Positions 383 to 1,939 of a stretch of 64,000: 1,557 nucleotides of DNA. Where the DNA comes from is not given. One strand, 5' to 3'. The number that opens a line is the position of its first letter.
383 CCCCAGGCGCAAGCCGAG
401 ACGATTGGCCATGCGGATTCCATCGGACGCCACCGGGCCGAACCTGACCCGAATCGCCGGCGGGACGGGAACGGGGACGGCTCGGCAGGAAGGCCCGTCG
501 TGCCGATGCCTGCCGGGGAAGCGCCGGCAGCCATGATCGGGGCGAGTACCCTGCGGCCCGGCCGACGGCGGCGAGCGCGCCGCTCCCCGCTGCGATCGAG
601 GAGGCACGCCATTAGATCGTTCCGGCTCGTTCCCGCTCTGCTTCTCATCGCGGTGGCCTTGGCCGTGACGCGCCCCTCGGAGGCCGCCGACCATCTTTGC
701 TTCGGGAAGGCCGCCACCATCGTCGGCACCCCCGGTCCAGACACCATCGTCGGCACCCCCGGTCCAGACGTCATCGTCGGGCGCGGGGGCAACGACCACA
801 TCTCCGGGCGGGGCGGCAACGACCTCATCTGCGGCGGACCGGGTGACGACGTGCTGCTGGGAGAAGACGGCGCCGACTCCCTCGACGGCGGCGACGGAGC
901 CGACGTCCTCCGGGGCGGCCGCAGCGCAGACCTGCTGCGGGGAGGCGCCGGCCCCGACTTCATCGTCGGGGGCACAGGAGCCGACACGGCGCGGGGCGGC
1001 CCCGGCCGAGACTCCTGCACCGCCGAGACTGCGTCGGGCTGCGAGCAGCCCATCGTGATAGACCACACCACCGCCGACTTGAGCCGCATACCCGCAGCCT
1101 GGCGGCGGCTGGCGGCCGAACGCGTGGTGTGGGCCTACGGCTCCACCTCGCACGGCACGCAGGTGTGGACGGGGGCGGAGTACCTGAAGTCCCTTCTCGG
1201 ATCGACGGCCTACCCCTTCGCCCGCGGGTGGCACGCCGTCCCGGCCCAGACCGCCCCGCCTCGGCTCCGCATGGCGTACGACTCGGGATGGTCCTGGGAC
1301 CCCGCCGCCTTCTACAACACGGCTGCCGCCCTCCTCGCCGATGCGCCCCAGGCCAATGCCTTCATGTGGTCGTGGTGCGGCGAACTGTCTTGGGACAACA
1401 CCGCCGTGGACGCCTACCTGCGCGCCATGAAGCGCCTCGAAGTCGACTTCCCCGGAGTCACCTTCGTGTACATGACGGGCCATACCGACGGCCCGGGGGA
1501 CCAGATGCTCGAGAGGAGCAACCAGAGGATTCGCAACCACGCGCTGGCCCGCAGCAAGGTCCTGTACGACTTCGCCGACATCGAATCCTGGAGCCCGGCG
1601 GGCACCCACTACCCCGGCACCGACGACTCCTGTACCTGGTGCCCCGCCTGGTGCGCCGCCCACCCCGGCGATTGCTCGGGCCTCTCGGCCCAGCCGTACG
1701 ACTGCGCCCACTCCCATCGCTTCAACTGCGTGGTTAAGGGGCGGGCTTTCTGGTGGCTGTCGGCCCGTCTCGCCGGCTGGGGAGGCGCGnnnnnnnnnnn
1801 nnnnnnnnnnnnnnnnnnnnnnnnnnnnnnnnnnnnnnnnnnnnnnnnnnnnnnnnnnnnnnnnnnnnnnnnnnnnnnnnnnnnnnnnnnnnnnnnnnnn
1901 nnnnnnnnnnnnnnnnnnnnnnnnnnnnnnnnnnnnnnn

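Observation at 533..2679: Tandem secreted paralogs sharing an uncharacterised Cys-rich C-terminal domain, one with RTX-type repeats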

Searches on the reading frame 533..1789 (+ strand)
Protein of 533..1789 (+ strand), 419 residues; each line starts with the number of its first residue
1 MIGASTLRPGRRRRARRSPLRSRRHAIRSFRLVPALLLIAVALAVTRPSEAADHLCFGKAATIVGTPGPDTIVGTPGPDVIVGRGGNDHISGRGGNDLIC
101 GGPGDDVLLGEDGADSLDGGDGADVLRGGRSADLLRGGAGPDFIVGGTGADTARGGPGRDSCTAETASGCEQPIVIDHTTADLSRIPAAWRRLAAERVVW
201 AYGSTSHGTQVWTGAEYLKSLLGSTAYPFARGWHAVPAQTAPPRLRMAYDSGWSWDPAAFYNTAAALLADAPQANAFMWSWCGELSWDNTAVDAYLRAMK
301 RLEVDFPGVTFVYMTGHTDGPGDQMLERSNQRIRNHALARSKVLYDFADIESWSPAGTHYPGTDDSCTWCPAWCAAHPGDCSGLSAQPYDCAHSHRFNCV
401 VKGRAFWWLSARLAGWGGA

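Call 6: search_protein_families(library=pfam, proteins=[window:533-1789:+], max_evalue=1)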
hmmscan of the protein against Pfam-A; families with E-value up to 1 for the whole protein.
window:533-1789:+ (419 aa): 2 families
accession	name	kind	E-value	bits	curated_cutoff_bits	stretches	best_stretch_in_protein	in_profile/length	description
PF00353.25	HemolysinCabind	-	2.4e-24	85.3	23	3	65-99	2-36/36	RTX calcium-binding nonapeptide repeat (4 copies)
PF07969.17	Amidohydro_3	-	0.027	14.4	29.7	1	201-365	225-374/472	Amidohydrolase family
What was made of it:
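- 725..1021 (+): Eleven tandem RTX-type nonapeptides (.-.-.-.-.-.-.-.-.), forming a calcium-binding β-roll module. Pfam PF00353, E 2.4e-24 (call 6).
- Closest known: RTX. Same: Gene A has 11 canonical nonapeptides (PF00353, 85 bits; call 6).
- Checked: Gene A: Pfam HemolysinCabind matches at E 2.4e-24, 85 bits against a cut-off of 23 (call 6).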

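Call 7: search_protein_families(library=ncbifam, proteins=[window:533-1789:+], max_evalue=1)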
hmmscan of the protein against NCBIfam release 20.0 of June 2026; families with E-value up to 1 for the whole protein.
window:533-1789:+ (419 aa): 9 families
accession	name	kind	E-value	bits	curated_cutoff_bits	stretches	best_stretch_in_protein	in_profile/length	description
NF033943.0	RTX_toxin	subfamily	7.2e-17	60.9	1000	1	64-170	691-807/930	RTX family hemolysin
NF046115.1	Ca_rpt_SMc04171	equivalog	1.1e-13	51.2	625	1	79-152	415-488/574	SMc04171 family calcium-binding repeat protein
NF033203.1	entero_EhxA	exception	8e-12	44.1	2000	1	70-160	721-820/997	enterohemolysin EhxA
NF035945.1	Zn_serralysin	subfamily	3e-10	39.9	500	2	119-161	324-366/462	serralysin family metalloprotease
NF053766.1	ZapA_metallo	exception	1.3e-08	34.3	940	2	63-115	333-385/483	ZapA family metalloprotease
NF050046.1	PueAB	exception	3.8e-08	32.2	670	2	61-108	370-417/616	polyurethane esterase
NF052454.1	BtaGlycanEglC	equivalog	0.0054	15.7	700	0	56-98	103-149/459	endo-1,3-1,4-beta-glycanase EglC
NF038329.2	gly_rich_SclB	equivalog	0.12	11.3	325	1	65-159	250-341/442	LPXTG-anchored collagen-like adhesin Scl2/SclB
NF051884.1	ProteaseSapA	equivalog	0.62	8.6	1200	1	119-163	326-369/644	protease SapA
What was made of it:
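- The NCBIfam models that the RTX region of gene A matched weakly include a polyurethane esterase (PueAB) and serralysin-type proteases (call 7).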

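Call 72: predict_structure(alignment_id=A5)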
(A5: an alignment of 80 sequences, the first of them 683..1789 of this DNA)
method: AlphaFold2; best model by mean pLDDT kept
length: 369 residues; sequences in the alignment: 80
mean_pLDDT: 84.7   pTM: 0.69
mean pLDDT of the five models: 84.7, 84.3, 83.6, 82.6, 82.3
residues with pLDDT >= 90: 220; 70-90: 80; 50-70: 36; < 50: 33
segments of 3 or more residues with pLDDT < 50: 1-4, 7-9, 64-68, 92-94, 96-112
pLDDT, mean of each block of 10 residues (from residue 1): 46 71 81 79 81 68 51 78 71 45 38 51 94 96 98 96 97 95 98 98 95 98 98 87 96 98 92 89 97 97 96 92 97 90 95 98 90
secondary structure, 60 per line:
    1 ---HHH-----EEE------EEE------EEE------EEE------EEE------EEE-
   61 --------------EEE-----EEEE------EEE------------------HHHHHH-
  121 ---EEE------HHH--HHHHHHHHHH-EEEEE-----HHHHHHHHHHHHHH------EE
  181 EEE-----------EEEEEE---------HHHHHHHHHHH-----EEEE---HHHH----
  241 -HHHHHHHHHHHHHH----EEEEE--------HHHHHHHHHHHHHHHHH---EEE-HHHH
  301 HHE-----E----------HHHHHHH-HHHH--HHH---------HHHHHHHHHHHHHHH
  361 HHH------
elements in order: E12-14 E21-23 E30-32 E39-41 E48-50 E57-59 E75-77 E83-86 E93-95 H114-119 E124-126 H138-147 E149-153 H159-172 E179-183 E195-200 H210-220 E226-229 H233-236 H242-255 E260-264 H273-289 E293-295 H297-302 H320-326 H328-331 H346-363
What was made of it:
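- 725..1021 (+): The AF2 model has a short strand about every 9 residues over most of the stretch (call 72).
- Checked: The AF2 model shows a short strand about every 9 residues across most of this stretch (call 72).
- In the gene A model the domain part has pLDDT above 90 (call 72).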
